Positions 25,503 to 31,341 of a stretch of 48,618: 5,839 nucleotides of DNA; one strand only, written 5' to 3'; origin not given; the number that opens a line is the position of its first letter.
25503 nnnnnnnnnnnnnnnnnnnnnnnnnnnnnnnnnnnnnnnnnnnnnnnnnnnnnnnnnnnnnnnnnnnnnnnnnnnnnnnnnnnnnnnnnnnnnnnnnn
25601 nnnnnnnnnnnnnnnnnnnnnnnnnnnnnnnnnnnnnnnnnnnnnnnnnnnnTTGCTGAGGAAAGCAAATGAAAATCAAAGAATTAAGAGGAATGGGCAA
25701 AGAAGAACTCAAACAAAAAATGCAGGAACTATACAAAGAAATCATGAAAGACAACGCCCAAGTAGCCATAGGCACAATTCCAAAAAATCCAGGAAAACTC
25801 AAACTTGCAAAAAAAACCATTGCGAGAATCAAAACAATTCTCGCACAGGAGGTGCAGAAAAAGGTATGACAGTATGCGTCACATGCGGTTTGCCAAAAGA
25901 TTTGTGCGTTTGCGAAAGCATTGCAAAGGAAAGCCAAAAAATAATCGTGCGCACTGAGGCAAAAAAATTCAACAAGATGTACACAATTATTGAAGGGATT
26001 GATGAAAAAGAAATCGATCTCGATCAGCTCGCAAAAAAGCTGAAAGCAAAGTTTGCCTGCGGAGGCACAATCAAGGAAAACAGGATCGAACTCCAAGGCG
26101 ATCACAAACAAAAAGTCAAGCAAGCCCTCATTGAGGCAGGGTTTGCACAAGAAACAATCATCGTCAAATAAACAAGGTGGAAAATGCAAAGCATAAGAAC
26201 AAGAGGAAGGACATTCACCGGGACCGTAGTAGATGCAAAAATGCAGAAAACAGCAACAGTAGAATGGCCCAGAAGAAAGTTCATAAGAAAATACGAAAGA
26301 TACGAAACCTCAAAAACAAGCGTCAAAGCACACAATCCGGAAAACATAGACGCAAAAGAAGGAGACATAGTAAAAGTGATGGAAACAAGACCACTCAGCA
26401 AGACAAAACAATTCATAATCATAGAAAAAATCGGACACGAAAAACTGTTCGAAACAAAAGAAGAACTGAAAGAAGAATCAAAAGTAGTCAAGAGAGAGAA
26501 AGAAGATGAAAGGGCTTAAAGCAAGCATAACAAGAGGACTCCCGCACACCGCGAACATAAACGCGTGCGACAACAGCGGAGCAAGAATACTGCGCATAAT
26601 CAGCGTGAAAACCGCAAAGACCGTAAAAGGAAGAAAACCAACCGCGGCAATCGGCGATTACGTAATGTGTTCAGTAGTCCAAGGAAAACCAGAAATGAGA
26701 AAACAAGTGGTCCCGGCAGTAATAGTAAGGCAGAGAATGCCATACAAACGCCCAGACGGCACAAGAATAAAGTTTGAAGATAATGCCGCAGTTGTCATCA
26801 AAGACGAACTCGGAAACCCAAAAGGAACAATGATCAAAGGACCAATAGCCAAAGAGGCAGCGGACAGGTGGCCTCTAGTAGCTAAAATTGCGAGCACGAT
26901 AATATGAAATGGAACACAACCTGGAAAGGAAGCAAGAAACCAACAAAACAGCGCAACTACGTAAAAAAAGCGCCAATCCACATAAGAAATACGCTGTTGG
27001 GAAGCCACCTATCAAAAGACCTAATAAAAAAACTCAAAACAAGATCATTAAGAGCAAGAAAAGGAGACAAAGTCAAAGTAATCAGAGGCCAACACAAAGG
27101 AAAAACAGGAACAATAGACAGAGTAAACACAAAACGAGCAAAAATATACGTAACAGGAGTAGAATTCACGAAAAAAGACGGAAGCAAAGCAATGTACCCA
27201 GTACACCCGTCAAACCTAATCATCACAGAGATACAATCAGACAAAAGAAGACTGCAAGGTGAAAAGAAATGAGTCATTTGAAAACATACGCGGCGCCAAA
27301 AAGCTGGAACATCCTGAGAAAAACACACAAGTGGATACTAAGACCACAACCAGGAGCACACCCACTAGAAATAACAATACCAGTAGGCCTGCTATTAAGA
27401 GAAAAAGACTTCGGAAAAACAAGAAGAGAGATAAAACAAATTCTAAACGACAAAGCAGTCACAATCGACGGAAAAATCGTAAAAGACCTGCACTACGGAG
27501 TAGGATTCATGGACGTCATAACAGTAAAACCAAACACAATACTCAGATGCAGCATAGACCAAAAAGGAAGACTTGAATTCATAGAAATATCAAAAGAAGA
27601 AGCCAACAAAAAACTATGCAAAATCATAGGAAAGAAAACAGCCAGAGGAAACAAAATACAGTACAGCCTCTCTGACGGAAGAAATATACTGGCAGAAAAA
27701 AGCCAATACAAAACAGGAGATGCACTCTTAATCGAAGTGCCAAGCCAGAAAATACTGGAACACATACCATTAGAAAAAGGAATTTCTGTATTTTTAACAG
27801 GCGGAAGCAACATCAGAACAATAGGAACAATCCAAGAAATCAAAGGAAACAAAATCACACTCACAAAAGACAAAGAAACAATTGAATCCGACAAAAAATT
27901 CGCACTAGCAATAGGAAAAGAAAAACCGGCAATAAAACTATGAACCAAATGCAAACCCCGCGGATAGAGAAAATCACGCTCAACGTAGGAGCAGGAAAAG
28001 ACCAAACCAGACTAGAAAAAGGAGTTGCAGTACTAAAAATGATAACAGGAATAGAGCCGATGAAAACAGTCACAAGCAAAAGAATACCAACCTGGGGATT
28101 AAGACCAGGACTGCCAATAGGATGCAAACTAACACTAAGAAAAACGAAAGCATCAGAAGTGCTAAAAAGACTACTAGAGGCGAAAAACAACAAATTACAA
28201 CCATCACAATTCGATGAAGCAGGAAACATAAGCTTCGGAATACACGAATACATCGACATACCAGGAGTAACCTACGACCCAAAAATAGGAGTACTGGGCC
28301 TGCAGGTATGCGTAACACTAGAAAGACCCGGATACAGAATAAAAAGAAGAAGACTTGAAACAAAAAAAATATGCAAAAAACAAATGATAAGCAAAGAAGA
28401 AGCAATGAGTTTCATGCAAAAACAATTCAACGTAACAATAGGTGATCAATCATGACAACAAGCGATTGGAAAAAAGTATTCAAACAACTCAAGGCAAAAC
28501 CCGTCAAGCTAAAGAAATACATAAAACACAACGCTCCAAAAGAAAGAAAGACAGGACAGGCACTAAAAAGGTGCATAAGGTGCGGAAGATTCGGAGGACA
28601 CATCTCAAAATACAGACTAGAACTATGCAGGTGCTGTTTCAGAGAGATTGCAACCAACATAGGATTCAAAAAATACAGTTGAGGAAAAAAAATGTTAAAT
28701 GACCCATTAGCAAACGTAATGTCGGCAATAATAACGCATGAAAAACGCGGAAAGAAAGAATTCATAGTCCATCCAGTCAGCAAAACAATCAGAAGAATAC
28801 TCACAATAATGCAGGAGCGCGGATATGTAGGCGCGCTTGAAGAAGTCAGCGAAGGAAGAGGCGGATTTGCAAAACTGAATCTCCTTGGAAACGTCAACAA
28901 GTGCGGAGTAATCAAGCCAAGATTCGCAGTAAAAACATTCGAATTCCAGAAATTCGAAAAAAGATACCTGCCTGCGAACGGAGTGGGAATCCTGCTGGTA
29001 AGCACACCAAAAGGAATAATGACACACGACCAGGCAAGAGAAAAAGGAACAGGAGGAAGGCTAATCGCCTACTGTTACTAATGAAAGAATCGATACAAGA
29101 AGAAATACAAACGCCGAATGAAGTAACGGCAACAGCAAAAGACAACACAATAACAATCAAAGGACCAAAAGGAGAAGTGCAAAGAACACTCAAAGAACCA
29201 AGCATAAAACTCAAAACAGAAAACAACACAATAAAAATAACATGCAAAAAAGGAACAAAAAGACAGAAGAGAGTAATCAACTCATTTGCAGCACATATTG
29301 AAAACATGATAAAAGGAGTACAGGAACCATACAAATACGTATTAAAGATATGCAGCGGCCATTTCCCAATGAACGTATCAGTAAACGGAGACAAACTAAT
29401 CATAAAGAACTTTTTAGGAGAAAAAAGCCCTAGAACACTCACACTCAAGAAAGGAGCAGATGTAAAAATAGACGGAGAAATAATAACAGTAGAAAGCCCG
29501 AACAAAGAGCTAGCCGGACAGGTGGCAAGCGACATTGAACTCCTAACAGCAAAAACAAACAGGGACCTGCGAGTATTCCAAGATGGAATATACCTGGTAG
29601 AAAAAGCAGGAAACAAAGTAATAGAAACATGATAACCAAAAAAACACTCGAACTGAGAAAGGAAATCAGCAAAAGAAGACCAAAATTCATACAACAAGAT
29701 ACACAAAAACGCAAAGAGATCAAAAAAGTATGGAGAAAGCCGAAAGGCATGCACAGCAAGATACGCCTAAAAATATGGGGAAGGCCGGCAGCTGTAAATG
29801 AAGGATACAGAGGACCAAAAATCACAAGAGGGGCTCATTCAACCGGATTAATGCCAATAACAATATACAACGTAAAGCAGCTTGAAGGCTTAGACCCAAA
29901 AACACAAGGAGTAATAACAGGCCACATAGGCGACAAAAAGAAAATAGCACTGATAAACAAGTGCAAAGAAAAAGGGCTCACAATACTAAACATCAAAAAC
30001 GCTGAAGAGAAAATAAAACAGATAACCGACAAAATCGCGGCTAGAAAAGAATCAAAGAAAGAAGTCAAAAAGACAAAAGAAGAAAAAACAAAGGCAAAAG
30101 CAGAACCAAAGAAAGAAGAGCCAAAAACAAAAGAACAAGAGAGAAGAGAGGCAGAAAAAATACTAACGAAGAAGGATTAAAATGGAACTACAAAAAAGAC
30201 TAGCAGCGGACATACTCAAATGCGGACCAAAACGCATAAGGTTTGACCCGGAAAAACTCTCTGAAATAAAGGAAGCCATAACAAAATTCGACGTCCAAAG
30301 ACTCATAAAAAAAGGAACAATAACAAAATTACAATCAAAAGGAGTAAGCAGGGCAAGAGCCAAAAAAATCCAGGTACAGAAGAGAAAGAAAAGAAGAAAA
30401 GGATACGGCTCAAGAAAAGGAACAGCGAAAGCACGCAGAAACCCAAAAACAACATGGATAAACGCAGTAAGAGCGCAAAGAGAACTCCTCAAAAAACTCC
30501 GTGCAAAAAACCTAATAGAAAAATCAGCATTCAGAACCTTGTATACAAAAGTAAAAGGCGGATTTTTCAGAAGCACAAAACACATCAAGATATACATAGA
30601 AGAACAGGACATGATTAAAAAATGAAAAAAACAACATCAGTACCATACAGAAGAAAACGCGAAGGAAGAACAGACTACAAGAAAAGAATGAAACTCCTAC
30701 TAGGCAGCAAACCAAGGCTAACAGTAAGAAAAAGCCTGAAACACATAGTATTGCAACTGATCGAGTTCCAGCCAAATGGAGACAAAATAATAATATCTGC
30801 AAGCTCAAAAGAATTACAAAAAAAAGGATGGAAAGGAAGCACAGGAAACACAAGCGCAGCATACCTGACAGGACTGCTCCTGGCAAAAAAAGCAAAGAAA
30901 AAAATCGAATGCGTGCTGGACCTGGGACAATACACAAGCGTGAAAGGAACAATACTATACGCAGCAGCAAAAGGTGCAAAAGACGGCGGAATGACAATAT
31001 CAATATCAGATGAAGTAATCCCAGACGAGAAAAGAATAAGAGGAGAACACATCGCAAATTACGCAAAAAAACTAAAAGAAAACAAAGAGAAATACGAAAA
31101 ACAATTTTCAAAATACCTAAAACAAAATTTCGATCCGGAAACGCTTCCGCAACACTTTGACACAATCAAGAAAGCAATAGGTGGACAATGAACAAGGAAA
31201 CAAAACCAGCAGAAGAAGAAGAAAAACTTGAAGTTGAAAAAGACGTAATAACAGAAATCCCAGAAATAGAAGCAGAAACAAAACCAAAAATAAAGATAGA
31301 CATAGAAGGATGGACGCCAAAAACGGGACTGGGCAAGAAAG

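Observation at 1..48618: One DNA strand is A+C-rich across the whole window whatever the gene orientation, giving two mirror-image codon dialects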

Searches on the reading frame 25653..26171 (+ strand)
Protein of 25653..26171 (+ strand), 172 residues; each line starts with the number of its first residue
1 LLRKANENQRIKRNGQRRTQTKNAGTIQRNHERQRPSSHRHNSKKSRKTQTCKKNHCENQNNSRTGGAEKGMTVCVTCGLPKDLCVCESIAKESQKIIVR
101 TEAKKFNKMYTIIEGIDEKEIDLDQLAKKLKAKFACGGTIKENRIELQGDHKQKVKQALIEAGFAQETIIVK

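Call 6: search_protein_families(library=pfam, proteins=[window:25653-26171:+], max_evalue=0.01)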
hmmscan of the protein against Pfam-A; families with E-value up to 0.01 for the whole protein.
window:25653-26171:+ (172 aa): 2 families
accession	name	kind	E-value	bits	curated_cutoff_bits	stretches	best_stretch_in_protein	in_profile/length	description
PF01253.27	SUI1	-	1.6e-22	80.1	25.5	1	94-164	2-76/77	Translation initiation factor SUI1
PF05046.19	Img2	-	0.0026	18.4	34.4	1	106-164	23-84/84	Mitochondrial large subunit ribosomal protein (Img2)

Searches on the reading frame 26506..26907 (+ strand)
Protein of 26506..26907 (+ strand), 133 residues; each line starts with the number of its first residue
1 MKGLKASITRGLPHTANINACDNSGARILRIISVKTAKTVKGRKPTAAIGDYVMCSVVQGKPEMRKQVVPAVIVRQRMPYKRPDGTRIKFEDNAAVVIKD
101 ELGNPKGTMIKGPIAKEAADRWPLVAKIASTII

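Call 6: search_protein_families(library=pfam, proteins=[window:26506-26907:+], max_evalue=0.01)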
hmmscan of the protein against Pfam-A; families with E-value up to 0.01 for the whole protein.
window:26506-26907:+ (133 aa): 1 family
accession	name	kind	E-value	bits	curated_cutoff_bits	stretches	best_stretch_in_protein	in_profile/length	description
PF00238.24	Ribosomal_L14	-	2.9e-36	124.5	23.6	1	14-133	4-122/122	Ribosomal protein L14p/L23e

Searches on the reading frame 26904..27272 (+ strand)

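Call 6: search_protein_families(library=pfam, proteins=[window:26904-27272:+], max_evalue=0.01)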
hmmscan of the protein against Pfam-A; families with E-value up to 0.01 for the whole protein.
window:26904-27272:+ (122 aa): 6 families
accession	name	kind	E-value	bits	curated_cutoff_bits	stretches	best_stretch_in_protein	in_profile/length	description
PF16906.11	Ribosomal_L26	-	1.8e-18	67.2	28.8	1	10-117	1-76/82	Ribosomal proteins L26 eukaryotic, L24P archaeal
PF00467.35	KOW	-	1.2e-08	34.9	22.3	1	53-83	1-31/32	KOW motif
PF23291.1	KOW4_SPT5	-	0.00052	20.3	27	1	52-73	10-31/55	Transcription elongation factor SPT5, fourth KOW domain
PF23287.1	KOW7_SPT5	-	0.00057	20.1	27.1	1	52-71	4-23/52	Transcription elongation factor SPT5, seventh KOW domain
PF23284.2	KOW2_Spt5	-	0.00062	20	28.9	1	53-89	1-37/50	Transcription elongation factor SPT5, second KOW domain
PF22682.2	Ribosomal_uL24m-like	-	0.0069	16.4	29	1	53-97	3-47/223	Large ribosomal subunit protein uL24m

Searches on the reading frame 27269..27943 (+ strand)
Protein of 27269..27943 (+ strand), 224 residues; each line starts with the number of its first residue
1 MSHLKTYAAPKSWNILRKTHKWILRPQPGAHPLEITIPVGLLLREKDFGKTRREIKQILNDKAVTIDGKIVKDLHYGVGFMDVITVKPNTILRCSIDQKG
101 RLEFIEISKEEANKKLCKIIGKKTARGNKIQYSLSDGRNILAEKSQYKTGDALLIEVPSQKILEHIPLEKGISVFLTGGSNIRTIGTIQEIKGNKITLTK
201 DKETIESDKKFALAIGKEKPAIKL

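Call 8: search_protein_families(library=pfam, proteins=[window:27269-27943:+], max_evalue=0.01)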
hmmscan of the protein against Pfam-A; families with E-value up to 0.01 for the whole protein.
window:27269-27943:+ (224 aa): 3 families
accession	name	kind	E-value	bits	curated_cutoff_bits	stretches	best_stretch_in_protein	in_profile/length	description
PF00900.26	Ribosomal_S4e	-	2.9e-23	81.9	25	1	93-162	6-75/75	Ribosomal family S4e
PF08071.17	RS4NT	-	3e-11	43.6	27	1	3-34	6-37/37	RS4NT (NUC023) domain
PF01479.30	S4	-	3.8e-09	36.6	22.8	1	43-84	7-48/48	S4 domain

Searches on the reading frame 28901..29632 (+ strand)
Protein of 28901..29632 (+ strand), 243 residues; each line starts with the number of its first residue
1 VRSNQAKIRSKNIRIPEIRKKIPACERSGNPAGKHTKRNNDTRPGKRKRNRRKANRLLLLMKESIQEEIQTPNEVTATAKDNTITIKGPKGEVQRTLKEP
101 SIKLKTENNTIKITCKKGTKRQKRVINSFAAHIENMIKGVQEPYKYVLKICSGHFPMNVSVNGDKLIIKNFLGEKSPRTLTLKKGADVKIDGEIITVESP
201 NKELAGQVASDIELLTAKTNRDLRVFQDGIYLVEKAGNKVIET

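Call 8: search_protein_families(library=pfam, proteins=[window:28901-29632:+], max_evalue=0.01)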
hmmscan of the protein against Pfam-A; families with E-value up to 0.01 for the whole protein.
window:28901-29632:+ (243 aa): 2 families
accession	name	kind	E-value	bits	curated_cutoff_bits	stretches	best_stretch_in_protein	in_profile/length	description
PF00347.28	Ribosomal_L6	-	3.9e-29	101.7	27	2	72-142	2-79/80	Ribosomal protein L6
PF14611.13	KH_SLS1_1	-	0.0024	18.4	24.1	0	57-93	15-55/69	SLS1 protein first KH domain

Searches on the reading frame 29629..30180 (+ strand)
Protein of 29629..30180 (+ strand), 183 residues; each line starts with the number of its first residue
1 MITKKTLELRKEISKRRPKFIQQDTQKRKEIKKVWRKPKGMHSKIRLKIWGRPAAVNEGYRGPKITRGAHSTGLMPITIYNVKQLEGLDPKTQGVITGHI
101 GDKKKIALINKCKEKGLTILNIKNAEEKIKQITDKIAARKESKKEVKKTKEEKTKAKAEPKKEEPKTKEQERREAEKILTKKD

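Call 8: search_protein_families(library=pfam, proteins=[window:29629-30180:+], max_evalue=0.01)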
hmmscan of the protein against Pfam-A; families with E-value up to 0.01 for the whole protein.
window:29629-30180:+ (183 aa): 1 family
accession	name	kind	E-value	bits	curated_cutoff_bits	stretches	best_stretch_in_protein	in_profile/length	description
PF01655.23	Ribosomal_L32e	-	1.4e-26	93.3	25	1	17-121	1-108/108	Ribosomal protein L32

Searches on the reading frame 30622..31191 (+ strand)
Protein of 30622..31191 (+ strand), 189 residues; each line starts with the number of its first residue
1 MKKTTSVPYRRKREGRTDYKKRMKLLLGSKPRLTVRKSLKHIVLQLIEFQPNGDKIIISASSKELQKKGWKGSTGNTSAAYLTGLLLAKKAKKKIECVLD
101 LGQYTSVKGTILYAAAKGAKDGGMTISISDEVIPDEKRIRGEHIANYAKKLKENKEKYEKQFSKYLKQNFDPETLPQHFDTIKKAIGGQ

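Call 8: search_protein_families(library=pfam, proteins=[window:30622-31191:+], max_evalue=0.01)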
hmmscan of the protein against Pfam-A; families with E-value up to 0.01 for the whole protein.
window:30622-31191:+ (189 aa): 2 families
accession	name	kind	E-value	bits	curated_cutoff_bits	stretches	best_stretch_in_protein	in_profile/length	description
PF17144.9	Ribosomal_L5e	-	7.1e-24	85.2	27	2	7-95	5-100/163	Ribosomal large subunit proteins 60S L5, and 50S L18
PF00861.27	Ribosomal_L18p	-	2e-09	38.3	27.8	1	16-124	7-114/116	Ribosomal L18 of archaea, bacteria, mitoch. and chloroplast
